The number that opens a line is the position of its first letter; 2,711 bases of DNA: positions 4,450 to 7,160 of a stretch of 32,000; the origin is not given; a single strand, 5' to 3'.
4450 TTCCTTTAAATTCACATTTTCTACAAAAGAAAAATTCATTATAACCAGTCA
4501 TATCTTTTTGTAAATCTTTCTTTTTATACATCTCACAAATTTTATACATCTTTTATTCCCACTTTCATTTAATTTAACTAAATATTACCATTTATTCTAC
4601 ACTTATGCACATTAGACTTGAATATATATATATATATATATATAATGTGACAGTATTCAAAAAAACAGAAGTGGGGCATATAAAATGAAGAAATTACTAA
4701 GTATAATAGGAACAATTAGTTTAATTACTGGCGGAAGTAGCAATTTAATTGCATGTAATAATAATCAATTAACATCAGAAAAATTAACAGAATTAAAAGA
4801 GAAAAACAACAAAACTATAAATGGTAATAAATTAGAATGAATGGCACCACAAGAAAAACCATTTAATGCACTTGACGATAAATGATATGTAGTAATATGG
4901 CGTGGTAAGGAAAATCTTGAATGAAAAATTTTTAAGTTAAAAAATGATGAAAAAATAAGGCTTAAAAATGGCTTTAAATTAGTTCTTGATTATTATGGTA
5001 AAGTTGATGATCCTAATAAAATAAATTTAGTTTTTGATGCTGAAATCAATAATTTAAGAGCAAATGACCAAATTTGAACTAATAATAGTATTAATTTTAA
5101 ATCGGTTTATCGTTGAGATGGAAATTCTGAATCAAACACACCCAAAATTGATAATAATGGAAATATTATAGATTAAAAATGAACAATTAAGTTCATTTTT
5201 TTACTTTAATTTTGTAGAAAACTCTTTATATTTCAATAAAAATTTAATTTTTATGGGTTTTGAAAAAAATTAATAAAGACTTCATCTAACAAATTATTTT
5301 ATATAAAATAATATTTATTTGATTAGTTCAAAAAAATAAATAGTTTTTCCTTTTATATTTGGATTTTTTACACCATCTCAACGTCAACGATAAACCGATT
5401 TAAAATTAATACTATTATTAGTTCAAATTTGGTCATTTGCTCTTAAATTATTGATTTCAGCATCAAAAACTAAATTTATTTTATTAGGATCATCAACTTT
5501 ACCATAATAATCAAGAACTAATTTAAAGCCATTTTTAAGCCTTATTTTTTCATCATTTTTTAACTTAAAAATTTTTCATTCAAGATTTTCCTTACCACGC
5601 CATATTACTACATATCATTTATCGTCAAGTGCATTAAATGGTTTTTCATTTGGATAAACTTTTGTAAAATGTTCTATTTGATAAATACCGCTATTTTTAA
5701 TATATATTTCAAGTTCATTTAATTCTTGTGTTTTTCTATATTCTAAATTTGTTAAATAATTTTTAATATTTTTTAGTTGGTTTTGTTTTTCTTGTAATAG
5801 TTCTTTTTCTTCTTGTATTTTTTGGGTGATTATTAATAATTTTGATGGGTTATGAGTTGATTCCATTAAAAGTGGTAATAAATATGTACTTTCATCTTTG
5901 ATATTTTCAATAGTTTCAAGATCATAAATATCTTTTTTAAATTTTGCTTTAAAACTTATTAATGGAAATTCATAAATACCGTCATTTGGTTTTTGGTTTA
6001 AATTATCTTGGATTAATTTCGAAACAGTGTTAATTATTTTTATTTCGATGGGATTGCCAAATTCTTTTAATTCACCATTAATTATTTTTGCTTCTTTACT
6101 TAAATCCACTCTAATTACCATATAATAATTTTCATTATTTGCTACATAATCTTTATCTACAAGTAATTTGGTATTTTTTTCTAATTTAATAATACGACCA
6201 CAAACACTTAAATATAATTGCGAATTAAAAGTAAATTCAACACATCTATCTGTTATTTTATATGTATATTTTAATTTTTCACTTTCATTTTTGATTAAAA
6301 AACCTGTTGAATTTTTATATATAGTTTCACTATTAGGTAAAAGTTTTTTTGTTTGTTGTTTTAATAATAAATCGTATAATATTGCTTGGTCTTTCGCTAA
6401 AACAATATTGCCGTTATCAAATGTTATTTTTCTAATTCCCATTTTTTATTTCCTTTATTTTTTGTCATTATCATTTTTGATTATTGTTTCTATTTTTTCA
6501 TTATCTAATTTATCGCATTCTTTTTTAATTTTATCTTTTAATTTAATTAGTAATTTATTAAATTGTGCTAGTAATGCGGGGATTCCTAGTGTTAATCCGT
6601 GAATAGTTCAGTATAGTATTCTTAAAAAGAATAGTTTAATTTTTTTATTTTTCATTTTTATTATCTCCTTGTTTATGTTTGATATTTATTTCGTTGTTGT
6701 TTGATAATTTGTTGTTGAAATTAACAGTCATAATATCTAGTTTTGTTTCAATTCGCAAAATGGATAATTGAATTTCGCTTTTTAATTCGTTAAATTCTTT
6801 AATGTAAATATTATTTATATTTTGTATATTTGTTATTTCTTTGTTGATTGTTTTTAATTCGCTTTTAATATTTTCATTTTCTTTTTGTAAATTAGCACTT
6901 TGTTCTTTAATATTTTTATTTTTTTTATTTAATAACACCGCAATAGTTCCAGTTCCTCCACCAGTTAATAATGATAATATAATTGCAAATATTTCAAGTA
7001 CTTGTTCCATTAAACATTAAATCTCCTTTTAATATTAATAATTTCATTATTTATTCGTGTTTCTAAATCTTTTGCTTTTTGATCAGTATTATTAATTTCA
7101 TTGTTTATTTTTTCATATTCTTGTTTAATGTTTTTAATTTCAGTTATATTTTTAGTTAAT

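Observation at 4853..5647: Perfect 269-bp inverted repeat grafts a lipoprotein C-terminal domain onto the terminal tail-fibre gene (convergent gene pair with invertible-cassette or decoy geometry)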

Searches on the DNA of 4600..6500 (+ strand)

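Call 9: search_dna_similar(query=window:4600-6500:+, collection=phages, mode=distant)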
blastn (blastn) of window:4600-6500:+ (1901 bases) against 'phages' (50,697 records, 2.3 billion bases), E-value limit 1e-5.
Records with a match: 4; places in all: 5; records where one place covers at least 80% of the query: 0.
Best place of each record, by identity: 60-80% 4.
By first word of the organism name: Spiroplasma 4.
By host as written in the record: Spiroplasma poulsonii NSRO 3; Spiroplasma poulsonii 1.
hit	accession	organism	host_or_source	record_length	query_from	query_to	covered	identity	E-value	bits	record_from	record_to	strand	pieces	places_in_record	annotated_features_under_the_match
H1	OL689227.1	Spiroplasma phage MaM-2019a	Spiroplasma poulsonii NSRO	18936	81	358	15%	68.7%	6e-20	106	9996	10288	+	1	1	putative membrane protein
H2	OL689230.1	Spiroplasma phage MaM-2019a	Spiroplasma poulsonii NSRO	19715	81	359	15%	68.3%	2e-18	101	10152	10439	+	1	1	hypothetical protein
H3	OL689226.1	Spiroplasma phage MaM-2019a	Spiroplasma poulsonii NSRO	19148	86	359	14%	68.6%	1e-16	96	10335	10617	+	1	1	hypothetical protein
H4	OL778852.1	Spiroplasma phage NSRO_Contig_RIP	Spiroplasma poulsonii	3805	86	346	14%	71.1%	6e-26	125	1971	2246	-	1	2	hypothetical protein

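Call 19: get_annotated_region(hit=H1, flank=10000)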
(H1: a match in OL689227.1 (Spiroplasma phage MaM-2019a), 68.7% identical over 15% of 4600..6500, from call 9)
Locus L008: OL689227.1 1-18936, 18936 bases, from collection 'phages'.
description: Spiroplasma phage MaM-2019a clone NSRO-P1 genomic sequence.
organism: Spiroplasma phage MaM-2019a (NCBI taxid 2585741)
taxonomy: Viruses
host: Spiroplasma poulsonii NSRO; source: Drosophila melanogaster (whole fly); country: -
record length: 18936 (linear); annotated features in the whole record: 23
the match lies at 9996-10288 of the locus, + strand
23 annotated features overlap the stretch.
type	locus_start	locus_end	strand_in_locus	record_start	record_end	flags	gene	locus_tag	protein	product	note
CDS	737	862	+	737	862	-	-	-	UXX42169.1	hypothetical protein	-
CDS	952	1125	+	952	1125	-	-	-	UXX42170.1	hypothetical protein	-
CDS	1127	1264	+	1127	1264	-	-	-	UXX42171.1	hypothetical protein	-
CDS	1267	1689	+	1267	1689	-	-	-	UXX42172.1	Single-stranded DNA-binding protein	-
CDS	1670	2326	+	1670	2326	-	-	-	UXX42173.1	DNA helicase/nuclease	HHPred 99.3% COG2887 RecB family exonuclease; HHPred 99.3% 6PPU_A UvrD/REP helicase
CDS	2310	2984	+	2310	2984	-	-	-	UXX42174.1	ERF family protein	possible RecT-like recombination protein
CDS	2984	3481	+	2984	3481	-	-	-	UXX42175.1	Holliday junction resolvase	HHPred 99.8% 4KTW_A RuvC endonuclease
CDS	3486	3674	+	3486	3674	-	-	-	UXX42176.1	hypothetical protein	-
CDS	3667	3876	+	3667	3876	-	-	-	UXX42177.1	hypothetical protein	-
CDS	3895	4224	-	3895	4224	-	-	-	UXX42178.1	putative membrane protein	HHPred 85.2% COG4238 Lpp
CDS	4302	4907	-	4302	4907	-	-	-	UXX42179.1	putative membrane protein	Phobius 3 TMDs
CDS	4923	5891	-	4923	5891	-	-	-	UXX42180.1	head-tail connector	HHPred 5A21_D SP1 gp15 head-tail connector 72.9%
CDS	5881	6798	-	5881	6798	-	-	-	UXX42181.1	hypothetical protein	-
CDS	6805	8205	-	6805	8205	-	-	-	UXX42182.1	capsid protein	HHPred 5L35_C P22 major capsid 60.5%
CDS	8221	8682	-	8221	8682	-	-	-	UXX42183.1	hypothetical protein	HHPred 86% 6H9M_C Coiled-coil domain-containing protein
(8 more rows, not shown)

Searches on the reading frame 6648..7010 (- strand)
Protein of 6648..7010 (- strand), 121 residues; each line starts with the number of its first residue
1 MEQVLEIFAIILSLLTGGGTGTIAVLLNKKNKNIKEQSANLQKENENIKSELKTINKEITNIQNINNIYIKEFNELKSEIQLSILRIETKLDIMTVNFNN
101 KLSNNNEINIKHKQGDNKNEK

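Call 6: search_protein_families(library=pfam, max_evalue=0.1, proteins=[window:6648-7010:-])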
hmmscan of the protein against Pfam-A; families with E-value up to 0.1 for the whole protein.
seq(121 aa): 7 families
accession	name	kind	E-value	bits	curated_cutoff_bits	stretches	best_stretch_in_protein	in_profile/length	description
PF13273.12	DUF4064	-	0.017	15.8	32.1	1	2-46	5-50/102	Protein of unknown function (DUF4064)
PF10234.14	Cluap1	-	0.019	14.8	25.8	1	28-81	185-238/268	Clusterin-associated protein-1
PF01594.21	AI-2E_transport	-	0.022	14.4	34.3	1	4-89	53-138/327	AI-2E family transporter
PF15796.10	KELK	-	0.024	15.6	27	1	27-79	5-57/80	KELK-motif containing domain of MRCK Ser/Thr protein kinase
PF17675.6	APG6_N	-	0.031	15.1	45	1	27-81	58-112/132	Apg6 coiled-coil region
PF11932.13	DUF3450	-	0.05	13.3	32.6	1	27-91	35-98/241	Protein of unknown function (DUF3450)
PF10372.14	CdaS_N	-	0.07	13.7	27.2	0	25-68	16-59/69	Diadenylate cyclase CdaS, N-terminal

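Call 33: search_protein_families(library=phrogs, max_evalue=0.001, proteins=[window:6648-7010:-])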
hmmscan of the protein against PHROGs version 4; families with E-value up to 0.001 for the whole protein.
seq(121 aa): 1 family
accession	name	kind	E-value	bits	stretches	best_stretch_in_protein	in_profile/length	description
phrog_739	-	lysis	0.0006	21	1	8-89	7-87/122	Rz-like spanin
